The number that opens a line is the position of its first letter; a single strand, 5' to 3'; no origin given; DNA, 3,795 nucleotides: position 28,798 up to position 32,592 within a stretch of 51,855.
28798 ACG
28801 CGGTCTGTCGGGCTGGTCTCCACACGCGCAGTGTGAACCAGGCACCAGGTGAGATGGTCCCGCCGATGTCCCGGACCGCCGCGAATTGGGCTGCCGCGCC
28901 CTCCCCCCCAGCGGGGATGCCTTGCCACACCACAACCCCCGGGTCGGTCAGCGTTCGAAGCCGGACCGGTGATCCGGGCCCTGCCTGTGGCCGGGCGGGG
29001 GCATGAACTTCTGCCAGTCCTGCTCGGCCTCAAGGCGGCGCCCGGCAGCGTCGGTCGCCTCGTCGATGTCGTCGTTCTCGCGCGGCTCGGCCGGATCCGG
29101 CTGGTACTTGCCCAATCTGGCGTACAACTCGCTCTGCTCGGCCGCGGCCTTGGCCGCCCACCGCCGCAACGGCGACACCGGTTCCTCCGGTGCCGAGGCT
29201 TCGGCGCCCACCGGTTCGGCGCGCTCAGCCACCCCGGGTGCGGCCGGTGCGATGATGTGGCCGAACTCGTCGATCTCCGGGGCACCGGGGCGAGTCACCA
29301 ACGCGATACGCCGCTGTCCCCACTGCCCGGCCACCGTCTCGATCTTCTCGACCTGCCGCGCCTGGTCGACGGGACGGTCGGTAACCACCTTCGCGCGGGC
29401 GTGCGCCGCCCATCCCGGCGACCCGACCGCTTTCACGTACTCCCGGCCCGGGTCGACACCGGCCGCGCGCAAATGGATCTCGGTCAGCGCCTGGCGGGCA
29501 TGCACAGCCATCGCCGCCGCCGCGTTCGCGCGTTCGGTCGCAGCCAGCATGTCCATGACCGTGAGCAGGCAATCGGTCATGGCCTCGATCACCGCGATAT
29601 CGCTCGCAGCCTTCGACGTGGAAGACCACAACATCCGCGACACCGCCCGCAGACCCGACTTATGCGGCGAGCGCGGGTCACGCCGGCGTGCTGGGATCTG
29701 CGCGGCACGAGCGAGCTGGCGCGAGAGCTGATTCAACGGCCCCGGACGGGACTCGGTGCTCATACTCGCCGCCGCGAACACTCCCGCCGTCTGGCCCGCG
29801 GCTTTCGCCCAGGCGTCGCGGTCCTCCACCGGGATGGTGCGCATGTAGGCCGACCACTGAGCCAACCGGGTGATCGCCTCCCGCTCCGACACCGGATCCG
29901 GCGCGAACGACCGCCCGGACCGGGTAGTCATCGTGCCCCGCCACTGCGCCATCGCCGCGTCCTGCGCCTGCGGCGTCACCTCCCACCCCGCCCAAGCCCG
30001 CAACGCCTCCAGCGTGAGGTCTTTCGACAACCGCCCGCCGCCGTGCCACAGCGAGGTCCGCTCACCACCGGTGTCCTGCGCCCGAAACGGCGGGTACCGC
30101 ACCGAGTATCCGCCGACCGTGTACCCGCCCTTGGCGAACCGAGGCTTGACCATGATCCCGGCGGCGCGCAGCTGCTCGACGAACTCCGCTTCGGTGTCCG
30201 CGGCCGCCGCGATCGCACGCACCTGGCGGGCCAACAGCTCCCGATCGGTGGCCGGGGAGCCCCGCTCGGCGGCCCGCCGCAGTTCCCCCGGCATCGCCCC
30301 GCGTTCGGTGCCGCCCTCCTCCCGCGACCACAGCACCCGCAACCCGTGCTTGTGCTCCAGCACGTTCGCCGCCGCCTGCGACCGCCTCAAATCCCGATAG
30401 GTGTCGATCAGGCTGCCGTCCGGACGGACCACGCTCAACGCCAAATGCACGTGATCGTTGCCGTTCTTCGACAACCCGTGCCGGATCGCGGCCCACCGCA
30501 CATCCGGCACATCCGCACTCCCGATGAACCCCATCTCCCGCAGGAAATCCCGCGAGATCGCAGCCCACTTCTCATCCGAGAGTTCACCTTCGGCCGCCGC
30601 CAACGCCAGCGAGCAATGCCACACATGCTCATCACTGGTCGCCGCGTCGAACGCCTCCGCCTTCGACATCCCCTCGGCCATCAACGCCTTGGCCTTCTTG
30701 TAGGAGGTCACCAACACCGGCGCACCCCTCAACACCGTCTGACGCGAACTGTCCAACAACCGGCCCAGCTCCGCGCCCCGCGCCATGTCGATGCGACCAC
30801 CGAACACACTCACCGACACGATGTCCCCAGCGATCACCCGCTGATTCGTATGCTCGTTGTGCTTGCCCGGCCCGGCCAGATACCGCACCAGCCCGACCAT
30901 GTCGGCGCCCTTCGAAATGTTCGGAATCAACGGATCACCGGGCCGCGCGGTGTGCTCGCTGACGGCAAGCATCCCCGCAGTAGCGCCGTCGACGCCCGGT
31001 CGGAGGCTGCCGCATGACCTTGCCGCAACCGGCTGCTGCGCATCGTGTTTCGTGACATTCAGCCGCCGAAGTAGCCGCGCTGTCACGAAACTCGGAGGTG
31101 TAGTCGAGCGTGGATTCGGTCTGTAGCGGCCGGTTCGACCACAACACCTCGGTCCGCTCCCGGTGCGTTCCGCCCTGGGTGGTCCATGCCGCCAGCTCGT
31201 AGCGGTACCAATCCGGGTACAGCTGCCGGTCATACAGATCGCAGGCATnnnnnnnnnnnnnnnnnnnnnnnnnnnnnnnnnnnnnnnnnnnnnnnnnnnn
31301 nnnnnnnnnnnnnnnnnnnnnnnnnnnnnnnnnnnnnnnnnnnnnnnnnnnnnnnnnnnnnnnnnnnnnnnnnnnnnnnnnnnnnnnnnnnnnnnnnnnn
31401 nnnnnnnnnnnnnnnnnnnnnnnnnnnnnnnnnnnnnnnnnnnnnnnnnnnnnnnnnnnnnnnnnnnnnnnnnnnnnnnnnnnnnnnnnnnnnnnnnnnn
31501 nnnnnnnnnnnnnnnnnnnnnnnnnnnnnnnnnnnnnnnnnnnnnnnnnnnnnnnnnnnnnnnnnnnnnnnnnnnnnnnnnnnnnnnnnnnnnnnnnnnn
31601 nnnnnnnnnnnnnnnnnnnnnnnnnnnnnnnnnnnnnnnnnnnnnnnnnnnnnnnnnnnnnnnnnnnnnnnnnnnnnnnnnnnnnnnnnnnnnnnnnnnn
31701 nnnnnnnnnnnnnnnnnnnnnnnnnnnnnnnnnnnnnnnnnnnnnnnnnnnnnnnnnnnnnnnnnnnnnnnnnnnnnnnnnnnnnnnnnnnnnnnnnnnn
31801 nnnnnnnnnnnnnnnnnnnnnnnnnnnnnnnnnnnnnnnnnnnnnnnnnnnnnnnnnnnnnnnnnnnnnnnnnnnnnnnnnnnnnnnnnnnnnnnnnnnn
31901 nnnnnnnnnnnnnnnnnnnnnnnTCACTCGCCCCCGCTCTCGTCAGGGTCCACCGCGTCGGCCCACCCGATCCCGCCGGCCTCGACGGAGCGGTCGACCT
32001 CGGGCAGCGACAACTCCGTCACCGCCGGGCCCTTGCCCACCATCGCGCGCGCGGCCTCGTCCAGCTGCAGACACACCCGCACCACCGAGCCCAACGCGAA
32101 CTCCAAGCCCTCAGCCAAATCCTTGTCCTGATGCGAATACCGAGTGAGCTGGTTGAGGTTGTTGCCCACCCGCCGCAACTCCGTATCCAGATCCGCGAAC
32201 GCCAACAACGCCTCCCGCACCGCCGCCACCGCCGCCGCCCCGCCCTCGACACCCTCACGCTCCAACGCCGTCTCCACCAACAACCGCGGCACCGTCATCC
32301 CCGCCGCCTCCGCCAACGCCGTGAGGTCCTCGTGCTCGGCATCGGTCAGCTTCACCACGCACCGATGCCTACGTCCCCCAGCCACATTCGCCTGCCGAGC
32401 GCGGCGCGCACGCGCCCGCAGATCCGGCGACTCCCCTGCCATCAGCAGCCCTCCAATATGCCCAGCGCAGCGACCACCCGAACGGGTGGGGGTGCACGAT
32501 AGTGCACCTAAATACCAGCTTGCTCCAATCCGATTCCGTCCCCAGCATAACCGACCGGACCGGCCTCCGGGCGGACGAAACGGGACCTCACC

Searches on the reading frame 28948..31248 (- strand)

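Call 35: search_protein_families(library=ncbifam, proteins=[window:28948-31248:-], max_evalue=0.01)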
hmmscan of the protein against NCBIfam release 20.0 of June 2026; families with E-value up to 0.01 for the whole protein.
window:28948-31248:- (766 aa): 2 families
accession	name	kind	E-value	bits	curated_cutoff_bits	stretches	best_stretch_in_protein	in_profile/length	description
NF041893.1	TraI_MobP_relax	equivalog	7.1e-08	31.8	250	1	115-507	13-330/502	TraI/MobA(P) family conjugative relaxase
NF041325.1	Bacteroid_MobB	subfamily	7.3e-07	28.5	400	1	204-308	61-156/420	conjugal transfer protein MobB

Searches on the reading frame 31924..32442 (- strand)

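Call 46: search_protein_families(library=pfam, proteins=[window:31924-32442:-], max_evalue=0.001)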
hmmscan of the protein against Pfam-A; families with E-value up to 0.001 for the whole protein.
window:31924-32442:- (172 aa): 2 families
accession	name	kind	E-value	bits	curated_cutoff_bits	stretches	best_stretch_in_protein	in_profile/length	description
PF21983.2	NikA-like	-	2.2e-09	37.8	27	1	24-101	3-70/72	Mobilization protein NikA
PF05713.17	MobC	-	1.2e-05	26.1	23.2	1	88-106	3-24/45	Bacterial mobilisation protein (MobC)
